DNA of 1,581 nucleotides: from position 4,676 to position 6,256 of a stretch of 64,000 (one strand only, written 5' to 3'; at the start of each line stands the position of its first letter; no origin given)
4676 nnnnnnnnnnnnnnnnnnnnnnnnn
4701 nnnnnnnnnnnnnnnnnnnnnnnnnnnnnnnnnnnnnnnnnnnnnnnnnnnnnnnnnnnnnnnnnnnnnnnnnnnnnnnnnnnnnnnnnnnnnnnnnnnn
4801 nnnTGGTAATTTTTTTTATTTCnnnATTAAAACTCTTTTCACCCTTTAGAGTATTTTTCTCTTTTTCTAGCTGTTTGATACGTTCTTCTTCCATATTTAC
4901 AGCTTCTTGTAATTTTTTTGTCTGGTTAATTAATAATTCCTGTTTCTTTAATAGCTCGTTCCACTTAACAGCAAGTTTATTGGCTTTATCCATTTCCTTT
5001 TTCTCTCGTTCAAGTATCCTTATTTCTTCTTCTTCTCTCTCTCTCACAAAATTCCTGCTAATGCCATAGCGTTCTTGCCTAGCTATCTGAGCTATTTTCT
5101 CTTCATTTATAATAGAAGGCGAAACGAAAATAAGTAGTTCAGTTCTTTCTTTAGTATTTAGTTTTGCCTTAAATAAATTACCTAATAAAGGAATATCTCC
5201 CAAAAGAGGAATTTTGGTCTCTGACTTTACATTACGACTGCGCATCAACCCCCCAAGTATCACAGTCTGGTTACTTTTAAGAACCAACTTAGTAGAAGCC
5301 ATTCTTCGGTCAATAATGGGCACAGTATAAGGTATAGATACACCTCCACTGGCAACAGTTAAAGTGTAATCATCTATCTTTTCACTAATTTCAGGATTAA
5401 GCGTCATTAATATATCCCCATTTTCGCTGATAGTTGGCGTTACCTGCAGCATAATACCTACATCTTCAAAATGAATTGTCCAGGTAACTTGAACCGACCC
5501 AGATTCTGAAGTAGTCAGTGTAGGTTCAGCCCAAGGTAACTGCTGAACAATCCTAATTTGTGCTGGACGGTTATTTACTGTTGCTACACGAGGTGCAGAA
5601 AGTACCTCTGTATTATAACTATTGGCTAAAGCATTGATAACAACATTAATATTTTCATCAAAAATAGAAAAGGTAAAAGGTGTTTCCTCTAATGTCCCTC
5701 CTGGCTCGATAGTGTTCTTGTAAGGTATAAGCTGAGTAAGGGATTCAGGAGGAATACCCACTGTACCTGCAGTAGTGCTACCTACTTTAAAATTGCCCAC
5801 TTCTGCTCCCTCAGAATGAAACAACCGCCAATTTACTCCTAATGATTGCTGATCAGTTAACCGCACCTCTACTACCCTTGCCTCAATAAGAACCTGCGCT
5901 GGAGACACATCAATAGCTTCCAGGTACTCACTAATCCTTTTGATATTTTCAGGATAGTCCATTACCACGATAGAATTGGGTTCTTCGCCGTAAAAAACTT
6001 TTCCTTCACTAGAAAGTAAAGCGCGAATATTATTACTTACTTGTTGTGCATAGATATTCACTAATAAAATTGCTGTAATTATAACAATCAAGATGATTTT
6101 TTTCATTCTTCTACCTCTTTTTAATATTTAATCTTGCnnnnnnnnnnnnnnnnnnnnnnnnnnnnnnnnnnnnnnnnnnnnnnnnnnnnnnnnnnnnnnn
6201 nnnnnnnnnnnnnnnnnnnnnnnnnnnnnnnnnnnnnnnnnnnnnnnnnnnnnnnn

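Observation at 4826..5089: Secretin 1 carries a C-terminal ER/K coiled-coil tail resembling its three downstream neighbours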

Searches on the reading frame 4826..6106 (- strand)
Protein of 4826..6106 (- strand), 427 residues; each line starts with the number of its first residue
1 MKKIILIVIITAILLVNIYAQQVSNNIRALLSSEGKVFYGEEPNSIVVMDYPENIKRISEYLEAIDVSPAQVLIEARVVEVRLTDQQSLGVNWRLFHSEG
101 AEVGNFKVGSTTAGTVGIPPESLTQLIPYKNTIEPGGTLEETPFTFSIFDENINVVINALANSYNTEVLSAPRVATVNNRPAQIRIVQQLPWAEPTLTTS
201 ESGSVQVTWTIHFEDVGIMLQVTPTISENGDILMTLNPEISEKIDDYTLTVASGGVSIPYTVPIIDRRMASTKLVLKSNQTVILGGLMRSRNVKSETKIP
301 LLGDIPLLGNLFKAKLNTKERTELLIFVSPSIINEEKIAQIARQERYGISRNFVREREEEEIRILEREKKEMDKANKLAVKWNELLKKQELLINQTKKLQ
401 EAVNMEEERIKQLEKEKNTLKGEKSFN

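Call 5: search_protein_families(library=pfam, proteins=[window:4826-6106:-], max_evalue=0.01)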
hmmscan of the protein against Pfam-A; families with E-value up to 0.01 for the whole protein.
window:4826-6106:- (427 aa): 2 families
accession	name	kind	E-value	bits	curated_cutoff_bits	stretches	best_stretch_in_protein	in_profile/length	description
PF00263.26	Secretin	-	2.5e-44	151.3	27.5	1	159-333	1-168/169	Bacterial type II and III secretion system protein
PF03958.22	Secretin_N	-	1.2e-05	25.9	28.2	1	15-71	6-69/69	Bacterial type II/III secretion system short domain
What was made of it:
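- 4823..6106 (-): Secretin 1 (427 aa): signal peptide, N-domain, secretin beta-barrel and C-terminal tail. Pfam Secretin 2.5e-44 at residues 159-333 and weak Secretin_N at 15-71 (call 5).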

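Call 6: find_homologous_proteins(query=window:4826-6106:-)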
Query window:4826-6106:- (427 aa): 2639 proteins with E <= 0.001 among 8000 candidates; the best 120 are listed.
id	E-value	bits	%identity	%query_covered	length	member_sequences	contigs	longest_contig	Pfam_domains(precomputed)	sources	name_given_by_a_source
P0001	1.5e-268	908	100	100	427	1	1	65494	PF03958.23,PF00263.27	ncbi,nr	ncbi:MAG: hypothetical protein N2606_00855 [Candidatus Omnitrophica bacterium]|nr:hypothetical prote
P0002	1.6e-154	533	60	98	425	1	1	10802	PF03958.23,PF00263.27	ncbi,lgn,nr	ncbi:MAG: hypothetical protein PHT59_03070 [Candidatus Omnitrophica bacterium]|nr:hypothetical prote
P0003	5.5e-149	514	57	98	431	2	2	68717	PF03958.23,PF00263.27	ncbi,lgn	-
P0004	2.3e-145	503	55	99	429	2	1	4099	PF00263.27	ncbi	-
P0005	3.3e-145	502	57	98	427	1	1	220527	PF00263.27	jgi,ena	-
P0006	5.9e-144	498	57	99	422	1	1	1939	PF00263.27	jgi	jgi:type II secretory pathway component GspD/PulD (secretin)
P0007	2.6e-143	496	55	99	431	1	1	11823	PF00263.27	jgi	jgi:type IV pilus secretin PilQ/predicted competence protein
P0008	3.3e-139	482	55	98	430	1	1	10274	PF03958.23,PF00263.27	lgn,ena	-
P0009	8.7e-137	474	54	99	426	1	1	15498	PF00263.27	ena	-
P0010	3.9e-136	472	55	93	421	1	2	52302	PF03958.23,PF00263.27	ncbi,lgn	-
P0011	4.7e-136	472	53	98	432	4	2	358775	PF00263.27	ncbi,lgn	-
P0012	1.1e-135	471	55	95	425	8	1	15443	PF00263.27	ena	-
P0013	1.9e-135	470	54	98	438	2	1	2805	PF03958.23,PF00263.27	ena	-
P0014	8.4e-135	468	54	97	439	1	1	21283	PF00263.27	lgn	-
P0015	1.0e-134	467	52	99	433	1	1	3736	PF00263.27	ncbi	-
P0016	6.2e-134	465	54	98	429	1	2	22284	PF03958.23,PF00263.27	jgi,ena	-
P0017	8.9e-133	461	54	95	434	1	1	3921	PF00263.27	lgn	-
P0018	4.0e-132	459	51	98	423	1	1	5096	PF03958.23,PF00263.27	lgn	-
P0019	5.4e-132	459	54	98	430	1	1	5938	PF00263.27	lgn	-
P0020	1.3e-131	457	52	99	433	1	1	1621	PF00263.27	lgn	-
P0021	3.6e-131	456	53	98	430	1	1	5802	PF00263.27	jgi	jgi:type II secretory pathway component GspD/PulD (secretin)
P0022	6.0e-131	455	50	98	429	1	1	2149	PF00263.27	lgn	-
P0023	8.9e-131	455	52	98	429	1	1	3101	PF03958.23,PF00263.27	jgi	jgi:type II secretory pathway component GspD/PulD (secretin)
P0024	1.1e-130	454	51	98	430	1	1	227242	PF03958.23,PF00263.27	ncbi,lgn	-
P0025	1.5e-130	454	53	98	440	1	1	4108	PF03958.23,PF00263.27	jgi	jgi:general secretion pathway protein D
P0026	1.5e-130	454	53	94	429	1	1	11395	PF03958.23,PF00263.27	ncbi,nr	ncbi:MAG: hypothetical protein PHC33_01965 [Candidatus Omnitrophica bacterium]|nr:hypothetical prote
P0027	9.9e-130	451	53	94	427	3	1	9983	PF00263.27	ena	-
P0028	1.0e-129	451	52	94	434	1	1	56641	PF00263.27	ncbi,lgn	-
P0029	1.1e-129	451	51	98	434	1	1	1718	PF00263.27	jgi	-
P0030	1.5e-129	450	52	98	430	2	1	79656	PF03958.23,PF00263.27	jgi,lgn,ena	-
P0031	2.7e-129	450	52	95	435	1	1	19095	PF00263.27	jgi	jgi:type IV pilus assembly protein PilQ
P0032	4.5e-129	449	51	99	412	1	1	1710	PF00263.27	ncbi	-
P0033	5.8e-129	449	53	93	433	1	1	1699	PF03958.23,PF00263.27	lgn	-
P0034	7.6e-129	448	50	99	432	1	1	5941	PF00263.27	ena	-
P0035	1.0e-128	448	50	98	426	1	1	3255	PF03958.23,PF00263.27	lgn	-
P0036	1.1e-128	448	52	98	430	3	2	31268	PF00263.27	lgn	-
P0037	1.6e-128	447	52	91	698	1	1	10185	PF03958.23,PF00263.27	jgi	-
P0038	2.2e-128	447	52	91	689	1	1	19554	PF03958.23,PF00263.27,PF07660.20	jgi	-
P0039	5.9e-128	445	53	98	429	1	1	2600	PF00263.27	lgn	-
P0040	6.4e-128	445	50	98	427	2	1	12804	PF03958.23,PF00263.27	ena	-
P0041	9.1e-128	445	54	91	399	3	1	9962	PF03958.23,PF00263.27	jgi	-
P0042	1.0e-127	444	51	94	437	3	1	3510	PF00263.27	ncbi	-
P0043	1.9e-127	444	50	98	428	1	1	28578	PF00263.27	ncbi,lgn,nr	ncbi:MAG: hypothetical protein NTY14_07155 [Candidatus Omnitrophica bacterium]|nr:hypothetical prote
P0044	2.8e-127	443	51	99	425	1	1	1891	PF03958.23,PF00263.27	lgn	-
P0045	3.7e-127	443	49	98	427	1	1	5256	PF03958.23,PF00263.27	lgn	-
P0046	4.6e-127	442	54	91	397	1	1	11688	PF03958.23,PF00263.27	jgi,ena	-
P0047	8.1e-127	441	49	98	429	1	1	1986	PF03958.23,PF00263.27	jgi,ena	-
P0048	8.9e-127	441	51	93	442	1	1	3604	PF03958.23,PF00263.27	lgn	-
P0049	9.7e-127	441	54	91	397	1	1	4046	PF03958.23,PF00263.27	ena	-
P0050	2.8e-126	440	54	91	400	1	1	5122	PF03958.23,PF00263.27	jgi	-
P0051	3.0e-126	440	50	98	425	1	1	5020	PF03958.23,PF00263.27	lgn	-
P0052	3.0e-126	440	49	98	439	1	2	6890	PF03958.23,PF00263.27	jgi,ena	-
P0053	3.2e-126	439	51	93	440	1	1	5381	PF00263.27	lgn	-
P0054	4.7e-126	439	50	97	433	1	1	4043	PF03958.23,PF00263.27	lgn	-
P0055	5.0e-126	439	49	97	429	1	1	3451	PF00263.27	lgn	-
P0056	5.0e-126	439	49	97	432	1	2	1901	PF00263.27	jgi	jgi:type II secretory pathway component GspD/PulD (secretin)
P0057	6.6e-126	438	53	87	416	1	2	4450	PF03958.23,PF00263.27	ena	-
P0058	7.6e-126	438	50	98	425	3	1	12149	PF03958.23,PF00263.27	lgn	-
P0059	7.6e-126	438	53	87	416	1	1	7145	PF03958.23,PF00263.27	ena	-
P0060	7.7e-126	438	53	87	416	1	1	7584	PF03958.23,PF00263.27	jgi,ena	-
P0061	8.7e-126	438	52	98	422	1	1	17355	PF00263.27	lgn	-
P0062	1.1e-125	438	51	98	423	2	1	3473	PF03958.23,PF00263.27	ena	-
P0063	1.3e-125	437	50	96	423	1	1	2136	PF00263.27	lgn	-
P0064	1.4e-125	437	50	94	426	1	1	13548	PF00263.27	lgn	-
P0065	1.5e-125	437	53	87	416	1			PF03958.23,PF00263.27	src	-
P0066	1.5e-125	437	51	92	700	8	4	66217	PF03958.23,PF00263.27,PF07660.20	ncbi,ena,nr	ncbi:MAG: hypothetical protein J7J25_01885 [Candidatus Omnitrophica bacterium]|nr:hypothetical prote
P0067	2.4e-125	437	52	93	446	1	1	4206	PF03958.23,PF00263.27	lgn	-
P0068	5.1e-125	436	52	91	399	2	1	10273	PF03958.23,PF00263.27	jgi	-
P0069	5.9e-125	435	52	91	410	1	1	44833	PF03958.23,PF00263.27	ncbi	-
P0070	6.5e-125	435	50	98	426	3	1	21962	PF00263.27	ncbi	-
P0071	1.3e-124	434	47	94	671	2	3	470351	PF03958.23,PF00263.27,PF07660.20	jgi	-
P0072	1.3e-124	434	48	98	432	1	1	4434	PF03958.23,PF00263.27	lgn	-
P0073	1.4e-124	434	52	89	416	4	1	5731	PF03958.23,PF00263.27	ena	-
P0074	1.8e-124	434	56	84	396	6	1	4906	PF00263.27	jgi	-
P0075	1.9e-124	434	49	99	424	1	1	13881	PF00263.27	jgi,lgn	jgi:general secretion pathway protein D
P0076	2.1e-124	434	50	98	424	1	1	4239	PF03958.23,PF00263.27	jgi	jgi:type IV pilus assembly protein PilQ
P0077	2.4e-124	433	55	85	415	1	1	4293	PF03958.23,PF00263.27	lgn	-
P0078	4.8e-124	432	51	91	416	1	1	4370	PF03958.23,PF00263.27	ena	-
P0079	4.9e-124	432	51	91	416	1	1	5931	PF03958.23,PF00263.27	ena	-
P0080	6.2e-124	432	51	98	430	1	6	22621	PF00263.27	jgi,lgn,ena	-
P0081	8.6e-124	432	51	96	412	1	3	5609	PF03958.23,PF00263.27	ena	-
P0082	1.1e-123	431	49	99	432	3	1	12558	PF03958.23,PF00263.27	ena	-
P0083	1.2e-123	431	49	97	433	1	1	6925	PF03958.23,PF00263.27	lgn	-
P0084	1.2e-123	431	53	91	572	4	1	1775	PF21305.3,PF03958.23,PF00263.27,PF07660.20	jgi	-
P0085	2.1e-123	430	47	99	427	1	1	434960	PF00263.27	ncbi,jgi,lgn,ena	ncbi:MAG: hypothetical protein WC695_07325 [Candidatus Omnitrophota bacterium]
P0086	2.1e-123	430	49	95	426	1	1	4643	PF03958.23,PF00263.27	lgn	-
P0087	2.8e-123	430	50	96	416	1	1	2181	PF03958.23,PF00263.27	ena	-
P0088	3.5e-123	429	48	98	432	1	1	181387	PF00263.27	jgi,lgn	jgi:type II secretory pathway component GspD/PulD (secretin)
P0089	5.0e-123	429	50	95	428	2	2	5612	PF03958.23,PF00263.27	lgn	-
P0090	5.7e-123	429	50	92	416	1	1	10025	PF00263.27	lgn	-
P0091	5.9e-123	429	50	96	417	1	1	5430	PF00263.27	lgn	-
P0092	6.2e-123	429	52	87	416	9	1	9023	PF03958.23,PF00263.27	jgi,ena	-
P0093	6.7e-123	429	52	94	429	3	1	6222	PF03958.23,PF00263.27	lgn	-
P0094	8.7e-123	428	53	88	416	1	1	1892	PF03958.23,PF00263.27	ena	-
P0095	9.8e-123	428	48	99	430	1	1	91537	PF00263.27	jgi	jgi:type II secretory pathway component GspD/PulD (secretin)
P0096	1.0e-122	428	53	84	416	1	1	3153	PF03958.23,PF00263.27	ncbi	-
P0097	1.8e-122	427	52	85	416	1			PF00263.27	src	-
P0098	2.4e-122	427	50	93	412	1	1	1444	PF03958.23,PF00263.27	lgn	-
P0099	3.1e-122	426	51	91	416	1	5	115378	PF03958.23,PF00263.27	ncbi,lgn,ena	ncbi:MAG: hypothetical protein AABZ65_02365 [Candidatus Omnitrophota bacterium]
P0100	3.2e-122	426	52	98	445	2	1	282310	PF00263.27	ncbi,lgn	-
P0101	3.4e-122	426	51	93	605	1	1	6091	PF21305.3,PF03958.23,PF00263.27,PF07660.20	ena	-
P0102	4.4e-122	426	52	85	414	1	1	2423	PF03958.23,PF00263.27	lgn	-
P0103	5.2e-122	426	48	98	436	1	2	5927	PF00263.27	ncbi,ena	-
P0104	5.6e-122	426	48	97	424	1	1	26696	PF03958.23,PF00263.27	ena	-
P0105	6.6e-122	425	49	96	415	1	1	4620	PF03958.23,PF00263.27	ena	-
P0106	8.9e-122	425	51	91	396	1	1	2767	PF00263.27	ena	-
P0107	9.5e-122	425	51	87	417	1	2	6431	PF03958.23,PF00263.27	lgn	-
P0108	9.7e-122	425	49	96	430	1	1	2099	PF00263.27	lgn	-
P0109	9.7e-122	425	50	93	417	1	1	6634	PF00263.27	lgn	-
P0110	1.1e-121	425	47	100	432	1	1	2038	PF03958.23,PF00263.27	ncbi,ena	-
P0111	1.2e-121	424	49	98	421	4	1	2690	PF03958.23,PF00263.27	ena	-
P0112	1.2e-121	424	49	98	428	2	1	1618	PF00263.27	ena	-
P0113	1.2e-121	424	48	98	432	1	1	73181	PF00263.27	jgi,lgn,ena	-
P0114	1.8e-121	424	51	91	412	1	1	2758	PF00263.27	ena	-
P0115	3.1e-121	423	48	99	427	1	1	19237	PF00263.27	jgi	jgi:type II secretory pathway component GspD/PulD (secretin)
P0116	3.3e-121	423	49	97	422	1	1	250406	PF00263.27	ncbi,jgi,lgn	ncbi:MAG: hypothetical protein WDL87_07110 [Candidatus Omnitrophota bacterium]|jgi:type II secretory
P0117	4.2e-121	423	50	96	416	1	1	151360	PF03958.23,PF00263.27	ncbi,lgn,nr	ncbi:MAG: hypothetical protein Q7J72_07110 [Candidatus Omnitrophota bacterium]|nr:hypothetical prote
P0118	4.6e-121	423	47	98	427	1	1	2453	PF00263.27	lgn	-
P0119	6.4e-121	422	49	96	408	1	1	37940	PF00263.27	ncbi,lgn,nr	ncbi:MAG: hypothetical protein PHN57_00290 [Candidatus Omnitrophica bacterium]|nr:hypothetical prote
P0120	9.0e-121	422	52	91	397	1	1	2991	PF00263.27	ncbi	-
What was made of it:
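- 4823..6106 (-): 100% identical to NCBI hypothetical protein N2606_00855, Candidatus Omnitrophica (call 6).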

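Call 10: find_related_loci(query=A1, collection=genome_contigs, flank=10000)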
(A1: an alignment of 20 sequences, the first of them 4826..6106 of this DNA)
Query A1 (427 aa) in genome_contigs; peptide patterns used: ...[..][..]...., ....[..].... (x = any residue, [..] = any of these).
175 stretches matched a pattern; 155 encode a relative of the query (tblastn E <= 1e-3); the best 80 are kept; 80 distinct loci.
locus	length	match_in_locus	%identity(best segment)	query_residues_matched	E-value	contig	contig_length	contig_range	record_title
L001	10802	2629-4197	60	1-420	3e-161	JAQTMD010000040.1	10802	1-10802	MAG: Candidatus Omnitrophota bacterium isolate STA_32 NODE_12400_length_10802_cov_2.662951_Sandtown_A, whole genome shot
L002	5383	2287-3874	55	1-424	2e-155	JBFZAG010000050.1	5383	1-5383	MAG: Candidatus Omnitrophota bacterium isolate PPR_0461 k121_1092347, whole genome shotgun sequence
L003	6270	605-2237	53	3-424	2e-140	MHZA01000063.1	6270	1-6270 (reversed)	MAG: Planctomycetes bacterium RIFCSPLOWO2_12_FULL_40_19 rifcsplowo2_12_scaffold_23049, whole genome shotgun sequence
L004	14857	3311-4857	51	18-424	4e-138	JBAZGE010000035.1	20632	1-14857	MAG: Candidatus Omnitrophota bacterium isolate SO_2017_LW3_37 NODE_6794_length_20632_cov_2.182785_LW162_2017, whole geno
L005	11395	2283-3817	53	19-420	1e-137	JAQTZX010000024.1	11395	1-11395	MAG: Candidatus Omnitrophota bacterium isolate STC_70 NODE_13350_length_11395_cov_2.340078_Sandtown_C, whole genome shot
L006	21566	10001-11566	50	1-420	3e-137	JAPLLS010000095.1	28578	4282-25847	MAG: Candidatus Omnitrophota bacterium isolate LacPavin_0920_SED3_MAG_47_10 LacPavin_0920_SED3_scaffold_4102475, whole g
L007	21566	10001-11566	47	1-423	1e-131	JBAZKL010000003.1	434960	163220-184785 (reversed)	MAG: Candidatus Omnitrophota bacterium isolate SO_2017_LW4_142 scaffold_56_c1_LW137-91_2017, whole genome shotgun sequen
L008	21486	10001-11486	50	1-403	9e-129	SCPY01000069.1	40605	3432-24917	MAG: bacterium isolate DP16D_bin.15 DP16D_bin.15-29411, whole genome shotgun sequence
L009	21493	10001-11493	49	1-418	6e-130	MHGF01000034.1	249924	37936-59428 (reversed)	MAG: Omnitrophica WOR_2 bacterium GWF2_43_52 gwf2_scaffold_449, whole genome shotgun sequence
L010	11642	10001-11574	49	1-404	6e-126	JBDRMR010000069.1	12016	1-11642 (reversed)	MAG: Candidatus Omnitrophota bacterium isolate MEGAHIT-group-1.84 k141_10253200, whole genome shotgun sequence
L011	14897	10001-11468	51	1-393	3e-124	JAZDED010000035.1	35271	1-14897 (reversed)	MAG: Candidatus Omnitrophota bacterium isolate MEGAHIT-group-0.121 k141_663164, whole genome shotgun sequence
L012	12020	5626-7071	51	22-416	1e-123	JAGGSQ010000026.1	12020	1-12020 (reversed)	MAG: Candidatus Omnitrophota bacterium isolate AUK026 PB_MANV_026_c_000000000113, whole genome shotgun sequence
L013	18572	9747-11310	48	1-427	3e-123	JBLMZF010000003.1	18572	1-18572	MAG: Deltaproteobacteria bacterium isolate MAG210 PRJNA951521_bin66_renamed_2, whole genome shotgun sequence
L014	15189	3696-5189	48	1-416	2e-122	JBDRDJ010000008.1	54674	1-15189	MAG: Candidatus Omnitrophota bacterium isolate MEGAHIT-group-1.241 k141_10761864, whole genome shotgun sequence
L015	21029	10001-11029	54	19-372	3e-122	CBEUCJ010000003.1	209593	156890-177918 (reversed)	MAG TPA_asm: uncultured bacterium isolate SRR24791474_binner13_Refined_30 genome assembly, contig: ERZ25515408.11, whole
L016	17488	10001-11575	49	1-413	3e-122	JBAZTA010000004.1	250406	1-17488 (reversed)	MAG: Candidatus Omnitrophota bacterium isolate SO_2017_GW1_19 NODE_378_length_250406_cov_2.109318_OW334_2017, whole geno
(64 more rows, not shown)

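Call 22: search_protein_families(library=ncbifam, proteins=[window:4826-6106:-], max_evalue=0.001)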
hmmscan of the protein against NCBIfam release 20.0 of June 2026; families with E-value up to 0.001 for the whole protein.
window:4826-6106:- (427 aa): 9 families
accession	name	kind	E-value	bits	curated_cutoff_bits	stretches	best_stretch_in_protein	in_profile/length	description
TIGR02517.1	type_II_gspD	equivalog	1.1e-65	222.2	351.35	2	57-338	323-595/600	type II secretion system secretin GspD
TIGR02515.1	IV_pilus_PilQ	subfamily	2.3e-57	194.9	284.35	1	22-334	122-428/428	type IV pilus secretin PilQ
TIGR02519.1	pilus_MshL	equivalog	1e-54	185.5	250.2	1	45-333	9-290/290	pilus (MSHA type) biogenesis protein MshL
NF010083.0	PRK13568.1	equivalog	5e-35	121.1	554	2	155-334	254-418/419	DNA uptake porin HofQ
TIGR02516.1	type_III_yscC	equivalog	1.3e-34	119.6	238.45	1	15-334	179-462/463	type III secretion system outer membrane ring subunit SctC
NF007851.2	PRK10560.1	exception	3.5e-28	98.6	598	2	154-335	245-411/412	DNA uptake porin HofQ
NF042912.1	Amuc_1098_fam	equivalog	3.1e-26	91.7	750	2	262-333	725-796/805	Amuc_1098 family type IV pilus outer membrane protein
NF011873.0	PRK15346.1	equivalog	2.1e-20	72.9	524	2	151-322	327-483/499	EscC/YscC/HrcC family type III secretion system outer membrane ring protein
TIGR02520.1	pilus_B_mal_scr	equivalog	3.9e-20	71.9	287.65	1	20-295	221-480/513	PilN family type IVB pilus formation outer membrane protein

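Call 27: predict_structure(alignment_id=A2)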
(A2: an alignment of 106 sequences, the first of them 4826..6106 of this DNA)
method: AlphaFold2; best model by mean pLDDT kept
length: 427 residues; sequences in the alignment: 106
mean_pLDDT: 79.4   pTM: 0.59
mean pLDDT of the five models: 79.4, 75.7, 74.0, 71.8, 71.2
residues with pLDDT >= 90: 170; 70-90: 158; 50-70: 40; < 50: 59
segments of 3 or more residues with pLDDT < 50: 21-24, 90-140
pLDDT, mean of each block of 10 residues (from residue 1): 87 75 61 84 79 83 77 91 66 44 38 36 36 41 52 68 78 87 94 96 94 95 92 92 95 94 93 87 81 78 62 77 89 91 85 90 96 97 97 97 96 92 67
secondary structure, 60 per line:
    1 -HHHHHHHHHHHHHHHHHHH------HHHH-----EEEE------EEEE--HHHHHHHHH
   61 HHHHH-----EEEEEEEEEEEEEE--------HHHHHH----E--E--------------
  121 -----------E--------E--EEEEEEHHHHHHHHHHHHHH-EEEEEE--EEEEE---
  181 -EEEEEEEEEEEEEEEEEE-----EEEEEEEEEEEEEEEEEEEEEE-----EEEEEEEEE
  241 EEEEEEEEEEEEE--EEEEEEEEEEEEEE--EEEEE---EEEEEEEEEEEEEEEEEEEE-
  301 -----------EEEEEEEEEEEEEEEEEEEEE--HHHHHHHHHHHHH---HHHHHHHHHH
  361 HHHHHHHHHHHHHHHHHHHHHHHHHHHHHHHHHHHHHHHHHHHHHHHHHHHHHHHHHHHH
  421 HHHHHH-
elements in order: H2-20 H27-30 E36-39 E46-49 H52-65 E71-84 H93-98 E144-149 H150-163 E165-170 E173-177 E182-199 E205-226 E232-253 E256-269 E272-276 E280-299 E312-332 H335-347 H351-426
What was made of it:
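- On GspD-type S-domain: AF2 shows helix 335-347, a turn, then a helix (call 27). The region is one continuous 76-residue helix (call 27).
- Checked: Structure: AlphaFold2 with a 106-sequence alignment predicts helix 335-347, a turn, and a single helix 351-426 at pLDDT 90-97 (call 27).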
